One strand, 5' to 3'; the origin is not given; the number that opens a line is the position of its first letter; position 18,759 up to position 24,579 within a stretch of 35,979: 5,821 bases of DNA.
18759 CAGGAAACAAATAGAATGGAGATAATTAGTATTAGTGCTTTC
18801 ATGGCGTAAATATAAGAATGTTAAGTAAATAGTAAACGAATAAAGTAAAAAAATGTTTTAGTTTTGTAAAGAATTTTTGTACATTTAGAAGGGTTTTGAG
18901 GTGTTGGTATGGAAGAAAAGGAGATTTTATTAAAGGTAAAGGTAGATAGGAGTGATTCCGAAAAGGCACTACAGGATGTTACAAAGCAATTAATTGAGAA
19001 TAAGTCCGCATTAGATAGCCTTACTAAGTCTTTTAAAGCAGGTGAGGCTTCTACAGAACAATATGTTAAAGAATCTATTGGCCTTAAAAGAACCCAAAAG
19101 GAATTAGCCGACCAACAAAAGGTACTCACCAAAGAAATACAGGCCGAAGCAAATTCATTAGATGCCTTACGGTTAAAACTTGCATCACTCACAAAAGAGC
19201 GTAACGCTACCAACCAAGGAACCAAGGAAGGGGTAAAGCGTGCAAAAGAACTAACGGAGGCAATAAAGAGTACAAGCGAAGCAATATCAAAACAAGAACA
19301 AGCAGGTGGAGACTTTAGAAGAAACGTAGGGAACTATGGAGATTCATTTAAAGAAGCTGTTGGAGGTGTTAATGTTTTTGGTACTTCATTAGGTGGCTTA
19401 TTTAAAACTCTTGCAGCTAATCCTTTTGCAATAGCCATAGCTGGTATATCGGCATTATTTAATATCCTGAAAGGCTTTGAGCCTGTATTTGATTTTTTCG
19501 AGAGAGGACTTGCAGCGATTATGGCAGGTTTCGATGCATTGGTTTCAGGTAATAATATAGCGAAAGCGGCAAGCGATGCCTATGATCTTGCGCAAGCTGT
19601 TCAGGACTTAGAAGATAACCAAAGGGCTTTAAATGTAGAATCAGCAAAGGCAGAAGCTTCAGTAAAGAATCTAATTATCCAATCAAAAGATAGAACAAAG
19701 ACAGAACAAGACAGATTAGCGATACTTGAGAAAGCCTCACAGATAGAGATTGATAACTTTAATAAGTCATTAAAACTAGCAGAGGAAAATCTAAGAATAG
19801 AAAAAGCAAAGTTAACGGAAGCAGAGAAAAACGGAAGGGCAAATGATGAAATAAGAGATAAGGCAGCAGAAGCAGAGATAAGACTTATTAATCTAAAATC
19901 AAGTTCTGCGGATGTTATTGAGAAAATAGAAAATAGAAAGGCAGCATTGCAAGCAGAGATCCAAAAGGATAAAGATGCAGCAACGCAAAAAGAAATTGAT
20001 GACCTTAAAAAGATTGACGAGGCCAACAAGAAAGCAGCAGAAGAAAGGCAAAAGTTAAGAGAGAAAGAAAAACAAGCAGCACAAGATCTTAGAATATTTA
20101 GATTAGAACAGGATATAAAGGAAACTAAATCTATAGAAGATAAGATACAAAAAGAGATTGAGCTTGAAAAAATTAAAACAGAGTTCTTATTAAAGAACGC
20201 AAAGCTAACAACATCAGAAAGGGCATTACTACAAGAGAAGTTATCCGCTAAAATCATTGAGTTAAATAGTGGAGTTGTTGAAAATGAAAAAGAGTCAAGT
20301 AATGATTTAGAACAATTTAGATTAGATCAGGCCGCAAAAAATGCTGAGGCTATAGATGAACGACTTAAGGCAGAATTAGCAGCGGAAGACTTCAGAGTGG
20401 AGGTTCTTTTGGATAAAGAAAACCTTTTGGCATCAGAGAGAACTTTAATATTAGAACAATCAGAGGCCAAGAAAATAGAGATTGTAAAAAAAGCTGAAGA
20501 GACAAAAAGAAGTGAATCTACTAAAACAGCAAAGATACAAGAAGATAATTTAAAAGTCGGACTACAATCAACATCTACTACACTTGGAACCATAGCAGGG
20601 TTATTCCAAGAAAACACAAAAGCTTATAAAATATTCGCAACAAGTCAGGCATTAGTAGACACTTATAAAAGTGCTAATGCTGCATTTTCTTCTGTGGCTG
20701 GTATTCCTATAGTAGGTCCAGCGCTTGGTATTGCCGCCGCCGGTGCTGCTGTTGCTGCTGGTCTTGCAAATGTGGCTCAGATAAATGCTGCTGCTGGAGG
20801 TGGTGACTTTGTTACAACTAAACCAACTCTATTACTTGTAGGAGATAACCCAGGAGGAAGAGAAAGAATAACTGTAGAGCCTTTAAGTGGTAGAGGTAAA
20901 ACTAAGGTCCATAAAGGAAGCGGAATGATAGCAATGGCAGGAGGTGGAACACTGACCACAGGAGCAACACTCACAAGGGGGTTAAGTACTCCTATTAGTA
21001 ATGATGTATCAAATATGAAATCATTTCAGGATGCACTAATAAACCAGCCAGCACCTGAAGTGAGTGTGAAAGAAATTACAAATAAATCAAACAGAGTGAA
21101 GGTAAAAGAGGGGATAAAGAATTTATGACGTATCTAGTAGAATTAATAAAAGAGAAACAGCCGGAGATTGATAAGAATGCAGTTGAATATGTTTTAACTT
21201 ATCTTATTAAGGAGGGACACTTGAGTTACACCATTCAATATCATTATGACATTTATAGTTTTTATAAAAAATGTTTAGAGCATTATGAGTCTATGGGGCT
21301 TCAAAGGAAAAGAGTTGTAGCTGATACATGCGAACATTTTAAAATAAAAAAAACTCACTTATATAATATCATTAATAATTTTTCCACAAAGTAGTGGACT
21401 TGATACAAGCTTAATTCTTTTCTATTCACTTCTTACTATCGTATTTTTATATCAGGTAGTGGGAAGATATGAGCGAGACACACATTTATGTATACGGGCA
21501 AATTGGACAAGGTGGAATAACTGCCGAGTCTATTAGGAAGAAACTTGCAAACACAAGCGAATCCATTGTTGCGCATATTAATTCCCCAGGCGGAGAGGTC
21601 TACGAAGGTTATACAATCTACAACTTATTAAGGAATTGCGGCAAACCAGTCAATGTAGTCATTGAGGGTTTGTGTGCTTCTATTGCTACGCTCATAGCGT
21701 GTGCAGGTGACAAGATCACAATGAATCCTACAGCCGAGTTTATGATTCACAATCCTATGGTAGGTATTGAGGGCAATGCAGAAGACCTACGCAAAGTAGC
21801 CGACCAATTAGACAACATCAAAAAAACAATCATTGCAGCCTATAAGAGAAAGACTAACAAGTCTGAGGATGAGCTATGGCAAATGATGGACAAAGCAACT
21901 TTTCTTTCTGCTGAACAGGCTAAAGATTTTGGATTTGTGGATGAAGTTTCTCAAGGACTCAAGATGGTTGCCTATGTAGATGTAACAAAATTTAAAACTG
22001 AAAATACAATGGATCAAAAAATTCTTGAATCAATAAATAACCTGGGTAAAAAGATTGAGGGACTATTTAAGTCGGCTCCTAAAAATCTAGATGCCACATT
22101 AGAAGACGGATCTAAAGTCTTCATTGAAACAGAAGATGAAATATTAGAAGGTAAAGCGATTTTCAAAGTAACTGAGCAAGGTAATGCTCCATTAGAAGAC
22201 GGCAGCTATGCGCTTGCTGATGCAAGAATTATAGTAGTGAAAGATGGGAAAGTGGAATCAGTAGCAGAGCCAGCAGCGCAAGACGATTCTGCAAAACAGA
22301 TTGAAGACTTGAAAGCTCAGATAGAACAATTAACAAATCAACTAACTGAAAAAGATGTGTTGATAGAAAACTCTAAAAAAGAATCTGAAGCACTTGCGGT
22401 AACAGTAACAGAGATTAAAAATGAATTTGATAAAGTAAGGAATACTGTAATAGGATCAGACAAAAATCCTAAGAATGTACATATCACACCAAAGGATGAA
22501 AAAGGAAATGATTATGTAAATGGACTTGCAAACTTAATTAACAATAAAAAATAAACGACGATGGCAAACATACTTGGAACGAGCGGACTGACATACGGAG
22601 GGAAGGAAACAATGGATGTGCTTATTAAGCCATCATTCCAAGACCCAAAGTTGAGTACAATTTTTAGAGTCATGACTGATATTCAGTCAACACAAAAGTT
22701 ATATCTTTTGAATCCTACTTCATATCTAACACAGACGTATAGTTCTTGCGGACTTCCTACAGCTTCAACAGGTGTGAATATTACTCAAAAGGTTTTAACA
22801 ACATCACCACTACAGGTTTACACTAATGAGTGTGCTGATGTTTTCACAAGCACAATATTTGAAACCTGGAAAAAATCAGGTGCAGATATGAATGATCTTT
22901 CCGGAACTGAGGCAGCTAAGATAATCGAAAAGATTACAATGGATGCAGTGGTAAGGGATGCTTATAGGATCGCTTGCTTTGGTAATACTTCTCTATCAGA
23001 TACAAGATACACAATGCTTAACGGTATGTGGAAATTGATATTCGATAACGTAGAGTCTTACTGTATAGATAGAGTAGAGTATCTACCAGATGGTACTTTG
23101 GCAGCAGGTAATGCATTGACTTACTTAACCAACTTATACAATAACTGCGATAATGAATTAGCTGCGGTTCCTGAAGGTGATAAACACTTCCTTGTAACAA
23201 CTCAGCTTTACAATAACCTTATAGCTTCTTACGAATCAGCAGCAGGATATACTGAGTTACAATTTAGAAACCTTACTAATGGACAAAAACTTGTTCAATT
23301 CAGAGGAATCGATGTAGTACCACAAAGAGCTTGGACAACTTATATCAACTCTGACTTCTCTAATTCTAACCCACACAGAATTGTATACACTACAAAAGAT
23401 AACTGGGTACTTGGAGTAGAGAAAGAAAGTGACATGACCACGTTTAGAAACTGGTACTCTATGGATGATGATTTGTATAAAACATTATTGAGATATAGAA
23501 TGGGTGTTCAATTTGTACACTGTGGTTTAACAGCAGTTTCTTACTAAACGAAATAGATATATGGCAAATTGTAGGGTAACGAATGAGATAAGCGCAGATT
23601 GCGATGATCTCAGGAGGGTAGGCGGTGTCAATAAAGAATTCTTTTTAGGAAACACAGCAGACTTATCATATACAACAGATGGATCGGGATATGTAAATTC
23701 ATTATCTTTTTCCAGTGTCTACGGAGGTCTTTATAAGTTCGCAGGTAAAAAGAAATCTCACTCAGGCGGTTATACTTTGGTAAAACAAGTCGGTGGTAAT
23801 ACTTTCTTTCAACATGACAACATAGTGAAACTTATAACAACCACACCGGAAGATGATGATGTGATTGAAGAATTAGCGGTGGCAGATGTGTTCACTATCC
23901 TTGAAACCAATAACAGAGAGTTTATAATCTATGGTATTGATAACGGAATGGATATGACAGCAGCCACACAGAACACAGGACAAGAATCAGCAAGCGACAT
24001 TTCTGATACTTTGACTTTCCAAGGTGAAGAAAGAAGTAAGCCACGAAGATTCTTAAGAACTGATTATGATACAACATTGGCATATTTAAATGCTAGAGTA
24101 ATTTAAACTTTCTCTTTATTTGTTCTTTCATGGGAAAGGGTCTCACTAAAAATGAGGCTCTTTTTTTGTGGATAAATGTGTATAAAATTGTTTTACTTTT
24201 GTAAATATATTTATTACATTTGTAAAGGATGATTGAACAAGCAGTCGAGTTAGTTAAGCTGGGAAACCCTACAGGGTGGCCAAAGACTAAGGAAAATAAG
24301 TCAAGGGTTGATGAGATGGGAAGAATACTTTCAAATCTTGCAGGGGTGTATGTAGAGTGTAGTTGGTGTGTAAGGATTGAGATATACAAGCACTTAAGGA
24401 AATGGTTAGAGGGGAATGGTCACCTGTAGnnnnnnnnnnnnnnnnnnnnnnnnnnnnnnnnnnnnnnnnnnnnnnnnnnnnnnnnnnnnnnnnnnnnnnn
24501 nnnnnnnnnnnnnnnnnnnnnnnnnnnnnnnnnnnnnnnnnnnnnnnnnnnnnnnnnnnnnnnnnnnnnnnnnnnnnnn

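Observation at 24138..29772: Self-contained glycosyltransferase/methyltransferase operon wedged into the virion-structure module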

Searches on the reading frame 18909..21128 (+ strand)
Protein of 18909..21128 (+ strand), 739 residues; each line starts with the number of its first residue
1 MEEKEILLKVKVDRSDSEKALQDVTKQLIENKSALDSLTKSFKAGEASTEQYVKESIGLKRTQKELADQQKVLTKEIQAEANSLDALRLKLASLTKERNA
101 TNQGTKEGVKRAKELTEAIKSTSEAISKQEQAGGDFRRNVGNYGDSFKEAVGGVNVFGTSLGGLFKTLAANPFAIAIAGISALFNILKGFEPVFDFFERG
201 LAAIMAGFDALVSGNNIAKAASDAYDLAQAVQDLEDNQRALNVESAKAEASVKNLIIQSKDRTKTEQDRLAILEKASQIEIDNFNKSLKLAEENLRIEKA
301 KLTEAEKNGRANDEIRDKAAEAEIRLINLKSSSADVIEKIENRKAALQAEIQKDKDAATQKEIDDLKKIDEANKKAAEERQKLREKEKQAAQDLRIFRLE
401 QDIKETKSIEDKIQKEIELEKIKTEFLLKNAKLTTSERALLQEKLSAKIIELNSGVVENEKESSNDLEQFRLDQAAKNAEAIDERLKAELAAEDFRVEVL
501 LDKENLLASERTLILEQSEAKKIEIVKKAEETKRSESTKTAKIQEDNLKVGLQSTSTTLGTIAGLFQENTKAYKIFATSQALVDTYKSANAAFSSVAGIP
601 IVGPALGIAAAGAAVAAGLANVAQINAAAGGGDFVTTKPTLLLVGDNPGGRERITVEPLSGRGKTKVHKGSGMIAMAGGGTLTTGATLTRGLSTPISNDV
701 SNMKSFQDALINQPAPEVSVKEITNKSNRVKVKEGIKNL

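Call 10: search_protein_families(library=phrogs, max_evalue=0.001, proteins=[window:18909-21128:+])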
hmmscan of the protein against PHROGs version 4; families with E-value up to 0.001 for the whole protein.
window:18909-21128:+ (739 aa): 3 families
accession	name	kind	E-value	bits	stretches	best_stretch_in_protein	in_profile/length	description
phrog_3336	-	tail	1.4e-08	34.8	1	149-632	449-950/1051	tail length tape measure protein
phrog_1506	-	tail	1.7e-08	34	1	17-629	534-1172/1269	tail length tape measure protein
phrog_1538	-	tail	4.8e-06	26.6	1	37-626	131-706/811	tail length tape measure protein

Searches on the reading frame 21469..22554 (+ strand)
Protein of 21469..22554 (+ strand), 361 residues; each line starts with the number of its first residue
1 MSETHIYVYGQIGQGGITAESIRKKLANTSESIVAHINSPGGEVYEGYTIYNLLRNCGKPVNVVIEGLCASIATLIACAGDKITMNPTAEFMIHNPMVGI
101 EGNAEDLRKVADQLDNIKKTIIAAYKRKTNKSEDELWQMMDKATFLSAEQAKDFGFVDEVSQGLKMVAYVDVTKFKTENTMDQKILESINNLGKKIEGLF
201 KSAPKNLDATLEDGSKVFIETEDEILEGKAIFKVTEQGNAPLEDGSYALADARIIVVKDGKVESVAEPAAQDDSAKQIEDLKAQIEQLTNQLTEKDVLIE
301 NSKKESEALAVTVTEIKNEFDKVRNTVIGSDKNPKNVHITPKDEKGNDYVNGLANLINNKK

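Call 10: search_protein_families(library=phrogs, max_evalue=0.001, proteins=[window:21469-22554:+])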
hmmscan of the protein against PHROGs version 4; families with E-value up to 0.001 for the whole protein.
window:21469-22554:+ (361 aa): 15 families
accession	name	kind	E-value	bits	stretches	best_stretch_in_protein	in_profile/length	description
phrog_94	-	head and packaging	1.5e-66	227.2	1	2-331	79-394/622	head maturation protease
phrog_133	-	head and packaging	2.9e-57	195.7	1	3-192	19-210/668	head maturation protease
phrog_3348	-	unknown function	1.4e-56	193.5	1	3-186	37-224/386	-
phrog_2976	-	head and packaging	3.5e-52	179.4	1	3-273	20-306/394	head maturation protease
phrog_1684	-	head and packaging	3.9e-40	139.1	1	4-170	41-205/284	head maturation protease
phrog_53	-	head and packaging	1.2e-32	114.8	1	27-321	112-420/583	head maturation protease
phrog_33547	-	unknown function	7.9e-21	75.4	1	25-295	24-289/357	-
phrog_1827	-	other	1.7e-18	67.7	1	27-146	49-168/202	ATP-dependent protease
phrog_13984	-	unknown function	8.7e-15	56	1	2-91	30-121/123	-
phrog_23753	-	head and packaging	5.4e-13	50.2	1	18-195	29-207/298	head maturation protease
phrog_20705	-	head and packaging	6.3e-11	42.3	1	30-316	210-494/690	virion structural protein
phrog_11747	-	unknown function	5.3e-10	40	1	29-140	61-167/290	-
phrog_5410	-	other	8.9e-09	36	1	26-107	51-132/323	ATP-dependent protease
phrog_21683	-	unknown function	3.2e-05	24.1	1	2-90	5-98/337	-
phrog_24921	-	unknown function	0.00018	21.7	1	189-355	190-346/349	-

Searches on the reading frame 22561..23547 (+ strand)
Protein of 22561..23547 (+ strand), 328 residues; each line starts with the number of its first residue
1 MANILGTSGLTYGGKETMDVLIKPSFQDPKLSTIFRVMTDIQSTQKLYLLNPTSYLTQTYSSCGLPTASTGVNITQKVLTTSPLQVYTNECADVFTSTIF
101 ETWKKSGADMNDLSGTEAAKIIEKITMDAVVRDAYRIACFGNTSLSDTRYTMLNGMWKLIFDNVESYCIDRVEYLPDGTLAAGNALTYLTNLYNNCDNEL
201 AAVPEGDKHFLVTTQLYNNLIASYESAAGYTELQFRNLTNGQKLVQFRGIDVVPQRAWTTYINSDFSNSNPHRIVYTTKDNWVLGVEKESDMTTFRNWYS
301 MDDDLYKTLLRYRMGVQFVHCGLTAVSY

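Call 10: search_protein_families(library=phrogs, max_evalue=0.001, proteins=[window:22561-23547:+])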
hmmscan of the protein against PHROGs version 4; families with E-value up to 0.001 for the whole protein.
window:22561-23547:+ (328 aa): 2 families
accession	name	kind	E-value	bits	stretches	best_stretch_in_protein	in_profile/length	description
phrog_38780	-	unknown function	5.1e-13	50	1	67-317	72-349/360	-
phrog_1623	-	head and packaging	3.3e-05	24.3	1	128-305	128-289/305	virion structural protein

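Call 11: search_dna_similar(query=window:22561-23547:+, collection=phages, mode=protein, max_rows=25)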
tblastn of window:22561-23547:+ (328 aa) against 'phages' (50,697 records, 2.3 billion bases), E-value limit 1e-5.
No match.

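Call 17: search_protein_families(library=pfam, max_evalue=0.1, proteins=[window:22561-23547:+])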
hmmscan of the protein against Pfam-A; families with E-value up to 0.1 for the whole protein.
window:22561-23547:+ (328 aa): 1 family
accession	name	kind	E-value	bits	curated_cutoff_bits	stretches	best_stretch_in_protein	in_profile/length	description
PF25740.1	BNLF2a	-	0.062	13.7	27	0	48-72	3-26/60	EBV TAP inhibitor BNLF2a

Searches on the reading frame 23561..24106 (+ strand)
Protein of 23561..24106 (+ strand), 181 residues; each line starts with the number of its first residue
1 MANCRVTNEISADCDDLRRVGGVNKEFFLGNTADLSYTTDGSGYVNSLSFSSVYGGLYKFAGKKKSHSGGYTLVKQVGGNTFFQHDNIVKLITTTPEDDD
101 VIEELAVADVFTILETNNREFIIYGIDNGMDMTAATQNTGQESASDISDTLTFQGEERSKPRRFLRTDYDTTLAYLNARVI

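Call 10: search_protein_families(library=phrogs, max_evalue=0.001, proteins=[window:23561-24106:+])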
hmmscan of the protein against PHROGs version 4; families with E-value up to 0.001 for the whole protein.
window:23561-24106:+ (181 aa): 2 families
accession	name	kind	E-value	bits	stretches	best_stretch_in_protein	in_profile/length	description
phrog_21217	-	unknown function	2.2e-05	25.2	1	2-176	2-182/189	-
phrog_19091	-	unknown function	0.00092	19.9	0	19-181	16-177/181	-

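Call 17: search_protein_families(library=pfam, max_evalue=0.1, proteins=[window:23561-24106:+])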
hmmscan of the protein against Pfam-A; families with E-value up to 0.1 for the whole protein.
window:23561-24106:+ (181 aa): 0 families

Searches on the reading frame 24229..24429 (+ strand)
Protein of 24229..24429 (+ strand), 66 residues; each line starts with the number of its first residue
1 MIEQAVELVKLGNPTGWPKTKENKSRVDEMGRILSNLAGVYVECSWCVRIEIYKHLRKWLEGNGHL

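Call 5: search_protein_families(library=pfam, max_evalue=0.1, proteins=[window:24229-24429:+])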
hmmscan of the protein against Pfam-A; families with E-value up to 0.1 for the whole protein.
window:24229-24429:+ (66 aa): 0 families

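Call 6: search_protein_families(library=phrogs, max_evalue=0.01, proteins=[window:24229-24429:+])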
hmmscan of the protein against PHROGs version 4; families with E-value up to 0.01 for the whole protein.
window:24229-24429:+ (66 aa): 0 families

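Call 18: search_protein_families(library=ncbifam, max_evalue=0.1, proteins=[window:24229-24429:+])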
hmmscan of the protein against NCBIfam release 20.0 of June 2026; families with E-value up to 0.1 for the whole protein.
window:24229-24429:+ (66 aa): 0 families

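Call 114: search_protein_families(library=padloc, max_evalue=0.01, proteins=[window:24229-24429:+])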
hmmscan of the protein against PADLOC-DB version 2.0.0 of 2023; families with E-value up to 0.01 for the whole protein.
window:24229-24429:+ (66 aa): 0 families
